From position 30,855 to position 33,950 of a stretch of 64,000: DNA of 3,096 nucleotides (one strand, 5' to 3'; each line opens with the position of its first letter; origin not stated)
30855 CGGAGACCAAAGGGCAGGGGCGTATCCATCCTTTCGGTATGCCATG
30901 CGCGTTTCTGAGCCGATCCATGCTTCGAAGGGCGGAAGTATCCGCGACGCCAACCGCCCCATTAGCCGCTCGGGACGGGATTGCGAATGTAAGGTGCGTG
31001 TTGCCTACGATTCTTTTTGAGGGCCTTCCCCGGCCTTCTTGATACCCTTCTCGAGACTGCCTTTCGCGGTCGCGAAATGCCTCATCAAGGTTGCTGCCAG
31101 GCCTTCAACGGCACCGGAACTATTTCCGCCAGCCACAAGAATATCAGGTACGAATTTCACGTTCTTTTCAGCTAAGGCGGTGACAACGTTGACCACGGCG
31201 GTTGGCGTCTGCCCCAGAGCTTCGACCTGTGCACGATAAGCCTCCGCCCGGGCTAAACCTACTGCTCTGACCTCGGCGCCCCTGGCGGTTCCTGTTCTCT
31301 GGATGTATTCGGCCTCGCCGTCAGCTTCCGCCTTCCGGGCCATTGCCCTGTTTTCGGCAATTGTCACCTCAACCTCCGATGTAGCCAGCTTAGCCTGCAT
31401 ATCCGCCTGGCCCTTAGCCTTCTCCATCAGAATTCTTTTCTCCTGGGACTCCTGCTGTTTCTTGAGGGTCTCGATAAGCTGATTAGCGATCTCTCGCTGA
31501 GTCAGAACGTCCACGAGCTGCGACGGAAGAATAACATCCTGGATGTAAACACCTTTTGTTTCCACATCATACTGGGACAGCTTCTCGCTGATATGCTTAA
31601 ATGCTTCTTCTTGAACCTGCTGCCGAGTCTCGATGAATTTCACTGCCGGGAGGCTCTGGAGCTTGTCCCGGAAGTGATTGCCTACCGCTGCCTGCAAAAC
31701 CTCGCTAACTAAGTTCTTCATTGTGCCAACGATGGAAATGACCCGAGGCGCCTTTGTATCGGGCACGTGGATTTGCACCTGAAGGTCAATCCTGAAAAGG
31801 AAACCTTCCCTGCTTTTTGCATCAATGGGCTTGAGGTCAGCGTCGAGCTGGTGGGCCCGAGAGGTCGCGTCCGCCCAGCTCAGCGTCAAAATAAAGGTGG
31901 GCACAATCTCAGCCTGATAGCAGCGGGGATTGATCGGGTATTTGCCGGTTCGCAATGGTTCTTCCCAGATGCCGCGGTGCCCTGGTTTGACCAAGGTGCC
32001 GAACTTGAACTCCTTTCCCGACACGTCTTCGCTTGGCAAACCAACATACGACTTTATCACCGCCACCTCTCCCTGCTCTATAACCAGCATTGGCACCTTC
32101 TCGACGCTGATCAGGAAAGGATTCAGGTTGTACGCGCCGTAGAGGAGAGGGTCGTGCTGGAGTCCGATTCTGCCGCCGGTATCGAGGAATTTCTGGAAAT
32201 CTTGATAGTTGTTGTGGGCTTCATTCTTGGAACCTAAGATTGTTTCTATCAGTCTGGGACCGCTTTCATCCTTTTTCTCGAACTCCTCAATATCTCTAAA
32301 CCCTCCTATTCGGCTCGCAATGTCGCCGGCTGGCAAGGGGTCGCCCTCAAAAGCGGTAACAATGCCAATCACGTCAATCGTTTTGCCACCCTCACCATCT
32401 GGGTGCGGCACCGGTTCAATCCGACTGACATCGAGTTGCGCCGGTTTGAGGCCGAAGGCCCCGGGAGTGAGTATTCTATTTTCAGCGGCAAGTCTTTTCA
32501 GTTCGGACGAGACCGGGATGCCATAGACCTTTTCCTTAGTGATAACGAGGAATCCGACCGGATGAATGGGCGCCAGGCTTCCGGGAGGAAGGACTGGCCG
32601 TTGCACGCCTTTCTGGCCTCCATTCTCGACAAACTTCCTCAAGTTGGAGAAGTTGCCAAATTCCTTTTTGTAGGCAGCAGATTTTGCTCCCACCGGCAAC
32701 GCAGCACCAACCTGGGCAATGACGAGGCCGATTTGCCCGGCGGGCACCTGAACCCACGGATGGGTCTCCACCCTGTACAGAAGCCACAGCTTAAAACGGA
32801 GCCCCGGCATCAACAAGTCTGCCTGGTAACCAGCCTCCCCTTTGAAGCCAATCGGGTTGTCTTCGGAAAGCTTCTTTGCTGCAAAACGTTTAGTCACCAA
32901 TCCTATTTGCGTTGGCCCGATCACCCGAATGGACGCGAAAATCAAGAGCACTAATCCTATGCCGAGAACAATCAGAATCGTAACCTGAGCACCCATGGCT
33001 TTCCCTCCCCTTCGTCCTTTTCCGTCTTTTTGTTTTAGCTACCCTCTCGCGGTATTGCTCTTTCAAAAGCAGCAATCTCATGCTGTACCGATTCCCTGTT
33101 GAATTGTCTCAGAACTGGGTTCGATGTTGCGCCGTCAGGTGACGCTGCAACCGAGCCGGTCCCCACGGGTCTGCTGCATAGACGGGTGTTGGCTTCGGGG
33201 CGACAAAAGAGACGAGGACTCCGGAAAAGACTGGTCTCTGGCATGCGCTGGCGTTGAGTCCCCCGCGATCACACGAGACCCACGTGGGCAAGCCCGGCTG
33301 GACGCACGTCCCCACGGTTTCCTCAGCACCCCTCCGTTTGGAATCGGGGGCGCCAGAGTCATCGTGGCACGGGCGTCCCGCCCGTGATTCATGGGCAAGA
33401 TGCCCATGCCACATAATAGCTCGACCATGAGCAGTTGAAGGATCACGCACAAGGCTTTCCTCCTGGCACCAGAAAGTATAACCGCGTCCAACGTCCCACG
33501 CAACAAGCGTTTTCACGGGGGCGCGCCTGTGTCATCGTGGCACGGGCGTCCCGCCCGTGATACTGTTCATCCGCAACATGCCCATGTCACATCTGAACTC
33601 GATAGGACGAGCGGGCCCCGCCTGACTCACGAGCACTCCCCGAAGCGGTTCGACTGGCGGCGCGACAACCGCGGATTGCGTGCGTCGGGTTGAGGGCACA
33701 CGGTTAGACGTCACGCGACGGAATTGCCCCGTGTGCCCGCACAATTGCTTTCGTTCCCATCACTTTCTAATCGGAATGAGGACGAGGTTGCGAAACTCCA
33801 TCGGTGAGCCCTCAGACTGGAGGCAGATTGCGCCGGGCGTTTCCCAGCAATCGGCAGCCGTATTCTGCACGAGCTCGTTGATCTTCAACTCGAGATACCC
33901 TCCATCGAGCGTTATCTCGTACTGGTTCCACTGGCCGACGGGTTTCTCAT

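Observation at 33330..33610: Tandem pair of double-hairpin repeats in the 760-bp gap upstream of the flotillin gene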

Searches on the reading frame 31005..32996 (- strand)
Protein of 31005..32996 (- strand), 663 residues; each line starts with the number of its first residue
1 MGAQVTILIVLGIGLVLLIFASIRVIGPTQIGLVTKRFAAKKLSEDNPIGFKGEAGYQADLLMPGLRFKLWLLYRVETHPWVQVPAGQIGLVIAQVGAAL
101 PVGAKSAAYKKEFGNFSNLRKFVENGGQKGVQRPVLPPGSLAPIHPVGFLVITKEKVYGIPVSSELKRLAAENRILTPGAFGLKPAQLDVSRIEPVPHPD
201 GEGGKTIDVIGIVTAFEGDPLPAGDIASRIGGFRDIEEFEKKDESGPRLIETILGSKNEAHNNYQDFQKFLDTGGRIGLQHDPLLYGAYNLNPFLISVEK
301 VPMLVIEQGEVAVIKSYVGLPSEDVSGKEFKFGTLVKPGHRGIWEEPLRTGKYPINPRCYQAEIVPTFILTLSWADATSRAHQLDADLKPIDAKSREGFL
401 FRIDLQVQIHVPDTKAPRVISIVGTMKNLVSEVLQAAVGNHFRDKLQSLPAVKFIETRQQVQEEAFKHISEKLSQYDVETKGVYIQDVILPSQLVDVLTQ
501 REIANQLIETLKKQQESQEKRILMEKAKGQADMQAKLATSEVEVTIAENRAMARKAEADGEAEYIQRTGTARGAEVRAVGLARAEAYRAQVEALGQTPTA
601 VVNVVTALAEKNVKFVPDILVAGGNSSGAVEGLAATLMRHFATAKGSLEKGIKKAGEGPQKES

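Call 14: find_encoding_contigs(protein=window:31005-32996:-, flank=3000, max_places=6)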
Protein window:31005-32996:- (663 aa): 3 contigs read that carry it; 1 place shown.
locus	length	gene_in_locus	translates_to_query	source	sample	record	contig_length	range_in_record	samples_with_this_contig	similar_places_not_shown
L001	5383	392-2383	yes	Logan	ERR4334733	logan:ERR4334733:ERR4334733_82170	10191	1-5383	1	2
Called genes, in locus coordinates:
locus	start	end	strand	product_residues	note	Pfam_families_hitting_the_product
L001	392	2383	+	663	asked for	PF01145:Band_7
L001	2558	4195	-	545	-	PF09430:EMC7_beta-sandw (faint), PF13620:CarboxypepD_reg, PF13715:CarbopepD_reg_2 (faint), PF17210:SdrD_B (faint), PF22904:NOMO1-like_2nd (faint)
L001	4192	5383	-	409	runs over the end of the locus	PF10633:NPCBM_assoc (weak), PF23619:Ig_VWA7 (faint)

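Call 15: search_protein_families(library=pfam, proteins=[window:31005-32996:-])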
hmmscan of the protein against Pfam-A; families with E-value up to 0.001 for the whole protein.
window:31005-32996:- (663 aa): 1 family
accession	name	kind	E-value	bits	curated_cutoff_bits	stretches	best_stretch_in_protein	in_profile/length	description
PF01145.31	Band_7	-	9.4e-18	65.3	23.6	1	305-518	2-175/176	SPFH domain / Band 7 family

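Call 45: find_homologous_proteins(query=window:31005-32996:-, max_evalue=1e-50)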
Query window:31005-32996:- (663 aa): 4818 proteins with E <= 1e-50 among 8000 candidates; the best 120 are listed.
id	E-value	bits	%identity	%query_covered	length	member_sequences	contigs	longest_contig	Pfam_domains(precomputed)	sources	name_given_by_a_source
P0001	0.0e+0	1461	100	100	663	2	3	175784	PF01145.32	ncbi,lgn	-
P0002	0.0e+0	1151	80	96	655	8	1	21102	PF01145.32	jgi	jgi:regulator of protease activity HflC (stomatin/prohibitin superfamily)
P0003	0.0e+0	1148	81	94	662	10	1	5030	PF01145.32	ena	-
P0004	0.0e+0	1138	78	96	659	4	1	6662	PF01145.32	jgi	jgi:hypothetical protein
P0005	0.0e+0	1128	79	95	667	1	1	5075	PF01145.32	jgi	jgi:hypothetical protein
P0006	0.0e+0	1128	79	96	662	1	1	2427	PF01145.32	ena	-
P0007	0.0e+0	1126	77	98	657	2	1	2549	PF01145.32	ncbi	-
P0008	0.0e+0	1126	80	94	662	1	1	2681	PF01145.32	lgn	-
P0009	0.0e+0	1125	77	99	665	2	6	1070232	PF01145.32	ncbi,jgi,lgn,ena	ncbi:MAG: SPFH domain-containing protein [Phycisphaerae bacterium]|jgi:regulator of protease activit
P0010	0.0e+0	1112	78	95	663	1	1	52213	PF01145.32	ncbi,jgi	jgi:hypothetical protein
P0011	0.0e+0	1053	72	98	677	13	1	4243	PF01145.32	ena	-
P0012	0.0e+0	1052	75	93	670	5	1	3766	PF01145.32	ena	-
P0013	0.0e+0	1050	72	98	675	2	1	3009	PF01145.32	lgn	-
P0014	0.0e+0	1045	73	95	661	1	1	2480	PF01145.32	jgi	jgi:regulator of protease activity HflC (stomatin/prohibitin superfamily)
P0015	0.0e+0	1045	73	96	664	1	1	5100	PF01145.32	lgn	-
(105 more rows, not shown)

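Call 46: find_encoding_contigs(protein=P0002, flank=4000, max_places=2)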
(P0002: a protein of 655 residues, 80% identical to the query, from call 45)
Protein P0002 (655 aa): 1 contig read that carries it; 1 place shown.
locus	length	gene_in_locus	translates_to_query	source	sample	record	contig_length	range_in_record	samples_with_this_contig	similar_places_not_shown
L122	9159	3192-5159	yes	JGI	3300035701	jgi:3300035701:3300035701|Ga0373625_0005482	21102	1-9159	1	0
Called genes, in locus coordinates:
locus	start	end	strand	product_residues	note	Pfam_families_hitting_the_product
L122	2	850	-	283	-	?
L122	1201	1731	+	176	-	PF00227:Proteasome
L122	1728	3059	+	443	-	PF00004:AAA (weak), PF07728:AAA_5 (faint), PF13401:AAA_22 (faint), PF07724:AAA_2, PF00004:AAA (weak)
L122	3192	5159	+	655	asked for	PF01145:Band_7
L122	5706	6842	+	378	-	PF01966:HD (weak), PF19276:HD_assoc_2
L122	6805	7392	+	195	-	-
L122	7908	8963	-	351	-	PF00069:Pkinase, PF07714:PK_Tyr_Ser-Thr, PF03109:ABC1, PF14531:Kinase-like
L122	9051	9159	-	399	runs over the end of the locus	-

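Call 47: find_encoding_contigs(protein=P0009, flank=4000, max_places=2)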
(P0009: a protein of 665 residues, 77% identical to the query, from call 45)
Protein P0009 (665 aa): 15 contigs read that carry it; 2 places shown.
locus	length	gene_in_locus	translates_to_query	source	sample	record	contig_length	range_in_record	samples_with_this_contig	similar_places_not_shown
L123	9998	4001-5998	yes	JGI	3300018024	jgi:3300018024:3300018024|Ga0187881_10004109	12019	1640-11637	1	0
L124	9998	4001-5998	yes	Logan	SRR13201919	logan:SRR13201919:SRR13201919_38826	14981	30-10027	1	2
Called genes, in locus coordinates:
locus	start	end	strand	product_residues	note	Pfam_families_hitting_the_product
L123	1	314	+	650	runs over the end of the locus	?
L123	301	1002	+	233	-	PF00072:Response_reg, PF00486:Trans_reg_C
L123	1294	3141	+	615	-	PF00009:GTP_EFTU, PF03144:GTP_EFTU_D2, PF22042:EF-G_D2 (weak), PF00679:EFG_C, PF21018:BipA_C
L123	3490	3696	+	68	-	-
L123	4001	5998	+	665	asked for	PF01145:Band_7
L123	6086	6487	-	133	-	-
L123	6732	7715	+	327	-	PF00248:Aldo_ket_red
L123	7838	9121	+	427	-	PF00923:TAL_FSA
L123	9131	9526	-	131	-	-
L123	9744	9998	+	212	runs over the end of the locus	?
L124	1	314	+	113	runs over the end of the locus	?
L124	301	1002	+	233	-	PF00072:Response_reg, PF00486:Trans_reg_C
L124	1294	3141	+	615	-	PF00009:GTP_EFTU, PF03144:GTP_EFTU_D2, PF22042:EF-G_D2 (weak), PF00679:EFG_C, PF21018:BipA_C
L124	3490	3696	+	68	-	-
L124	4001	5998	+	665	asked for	PF01145:Band_7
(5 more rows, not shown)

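Call 48: find_encoding_contigs(protein=P0010, flank=4000, max_places=2)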
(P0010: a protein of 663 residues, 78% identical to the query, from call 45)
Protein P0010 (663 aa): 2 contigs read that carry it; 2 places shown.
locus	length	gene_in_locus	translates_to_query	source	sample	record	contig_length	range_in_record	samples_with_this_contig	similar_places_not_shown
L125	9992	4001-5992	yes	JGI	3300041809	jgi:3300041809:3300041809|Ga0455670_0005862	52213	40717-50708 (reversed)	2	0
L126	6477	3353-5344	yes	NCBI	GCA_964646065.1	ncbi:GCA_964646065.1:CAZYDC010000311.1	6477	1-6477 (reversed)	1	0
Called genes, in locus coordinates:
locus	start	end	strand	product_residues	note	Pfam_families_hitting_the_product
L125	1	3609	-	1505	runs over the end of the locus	PF13517:FG-GAP_3 (faint)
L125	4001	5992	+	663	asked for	PF01145:Band_7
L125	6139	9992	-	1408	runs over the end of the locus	-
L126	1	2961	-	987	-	?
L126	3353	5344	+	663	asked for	PF01145:Band_7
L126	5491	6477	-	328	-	?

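Call 61: list_cluster_members(proteins=[P0001])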
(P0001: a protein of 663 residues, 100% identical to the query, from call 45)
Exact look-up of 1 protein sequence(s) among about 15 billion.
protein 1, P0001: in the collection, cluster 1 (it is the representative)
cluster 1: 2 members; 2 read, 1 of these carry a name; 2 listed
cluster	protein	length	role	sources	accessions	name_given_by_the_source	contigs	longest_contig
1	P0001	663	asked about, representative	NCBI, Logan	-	-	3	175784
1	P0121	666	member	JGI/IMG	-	regulator of protease activity HflC (stomatin/prohibitin superfamily)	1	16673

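Call 62: find_encoding_contigs(protein=P0121, flank=6000, max_places=3)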
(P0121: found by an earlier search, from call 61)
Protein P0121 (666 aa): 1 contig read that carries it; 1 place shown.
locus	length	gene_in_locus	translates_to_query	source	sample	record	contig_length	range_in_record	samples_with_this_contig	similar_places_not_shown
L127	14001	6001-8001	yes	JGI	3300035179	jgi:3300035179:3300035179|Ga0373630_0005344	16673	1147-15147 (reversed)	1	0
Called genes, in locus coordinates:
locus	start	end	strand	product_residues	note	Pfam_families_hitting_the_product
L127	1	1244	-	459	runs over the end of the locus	PF00009:GTP_EFTU (weak), PF01926:MMR_HSR1, PF02421:FeoB_N, PF04548:AIG1 (weak), PF00009:GTP_EFTU, PF01926:MMR_HSR1, PF02421:FeoB_N, PF14714:KH_dom-like, +4 more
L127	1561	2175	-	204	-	PF01551:Peptidase_M23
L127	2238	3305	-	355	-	PF02568:ThiI, PF03054:tRNA_Me_trans, PF18297:NFACT-R_2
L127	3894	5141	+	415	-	PF06439:3keto-disac_hyd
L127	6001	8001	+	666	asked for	PF01145:Band_7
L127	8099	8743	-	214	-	-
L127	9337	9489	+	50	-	-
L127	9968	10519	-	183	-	-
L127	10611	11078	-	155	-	-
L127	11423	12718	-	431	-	PF04413:Glycos_transf_N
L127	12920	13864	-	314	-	PF02899:Phage_int_SAM_1, PF13495:Phage_int_SAM_4 (weak), PF00589:Phage_integrase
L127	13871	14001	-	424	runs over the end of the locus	PF01131:Topoisom_bac, PF01396:Zn_ribbon_Top1, PF13408:Zn_ribbon_recom (faint), PF01396:Zn_ribbon_Top1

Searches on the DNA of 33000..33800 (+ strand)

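Call 22: search_rna_families(source=window, start=33000, end=33800, threshold=evalue, max_evalue=10)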
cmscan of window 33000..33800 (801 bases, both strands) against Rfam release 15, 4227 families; matches with E-value up to 10: 8.
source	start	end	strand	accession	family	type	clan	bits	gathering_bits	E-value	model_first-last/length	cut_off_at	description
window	33354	33424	-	RF00486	mir-129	Gene; miRNA;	-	17.9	48.6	1.1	1-75/75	no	mir-129 microRNA precursor family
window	33361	33417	-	RF04104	MIR918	Gene; miRNA;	-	17.3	268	1.7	1-265/265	no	MIR918 microRNA precursor family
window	33110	33305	-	RF02259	Vax2os1_1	Gene; lncRNA;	-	16.4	100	8.1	1-187/187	no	Vax2os1 conserved region 1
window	33307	33367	-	RF01138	sR23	Gene; snRNA; snoRNA; CD-box;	-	16.2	45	0.18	1-54/54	no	Small nucleolar RNA sR23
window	33425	33501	-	RF04268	mir-512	Gene; miRNA;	-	15.2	94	8.6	1-84/84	no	mir-512 microRNA precursor family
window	33342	33389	-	RF01274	sR45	Gene; snRNA; snoRNA; CD-box;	-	14.9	40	2.2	1-55/55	no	Small nucleolar RNA sR45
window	33000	33071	-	RF02995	IMES-5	Gene; sRNA;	-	14.3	96.1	5.5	1-81/150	3'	IMES-5 RNA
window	33336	33403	+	RF01670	P17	Gene; sRNA;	-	11.4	45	2.6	1-282/282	no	Pseudomonas sRNA P17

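Call 53: build_rna_model(alignment_id=A3, structure=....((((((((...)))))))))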
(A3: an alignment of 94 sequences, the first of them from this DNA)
Model R1 built from alignment A3 (94 sequences, 23 columns); structure: as given.
model positions 23; base pairs 8; branch points 0; effective number of sequences 94; information 1.435 bits per position. Calibrated on 0.2 Mb of random sequence (short: E-values are rough).
structure used (alignment columns):
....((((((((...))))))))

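Call 54: search_with_rna_model(model_id=R1, source=window, filters=off, max_evalue=10, show_alignments=0)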
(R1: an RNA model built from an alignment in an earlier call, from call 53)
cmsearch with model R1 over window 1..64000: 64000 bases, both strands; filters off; matches with E-value up to 10: 26.
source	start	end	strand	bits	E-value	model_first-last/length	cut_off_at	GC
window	33364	33386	+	40.9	3.4e-10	1-23/23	no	0.83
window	33537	33559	+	40.9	3.4e-10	1-23/23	no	0.83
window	33390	33412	-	37.1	5.5e-09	1-23/23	no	0.61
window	33541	33563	-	23.6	8.7e-05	1-23/23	no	0.74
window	61436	61458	-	19.6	0.0015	1-23/23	no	0.7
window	41771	41793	-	16.5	0.015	1-23/23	no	0.65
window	41694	41706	+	15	0.043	8-20/23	no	0.92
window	33368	33386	-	13.4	0.13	5-23/23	no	0.84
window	41751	41763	-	13.2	0.15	8-20/23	no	0.69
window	10176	10202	-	12.7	0.22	1-23/23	no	0.59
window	39154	39183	-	10.2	1.3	1-23/23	no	0.77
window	58264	58286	-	9.8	1.8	1-23/23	no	0.83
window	22357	22379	+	9.7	1.9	1-23/23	no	0.91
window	42204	42214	+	9.7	1.9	1-23/23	no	0.64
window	33390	33408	+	9.4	2.3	5-23/23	no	0.58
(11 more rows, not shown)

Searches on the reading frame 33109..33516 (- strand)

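Call 58: search_protein_families(library=pfam, proteins=[window:33109-33516:-, window:33135-33506:-], max_evalue=0.01)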
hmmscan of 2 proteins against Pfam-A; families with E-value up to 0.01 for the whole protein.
window:33109-33516:- (135 aa): 0 families

window:33135-33506:- (123 aa): 1 family
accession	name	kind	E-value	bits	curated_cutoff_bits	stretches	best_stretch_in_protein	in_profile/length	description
PF04942.19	CC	-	0.0084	16.6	20.6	0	62-83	8-29/34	CC domain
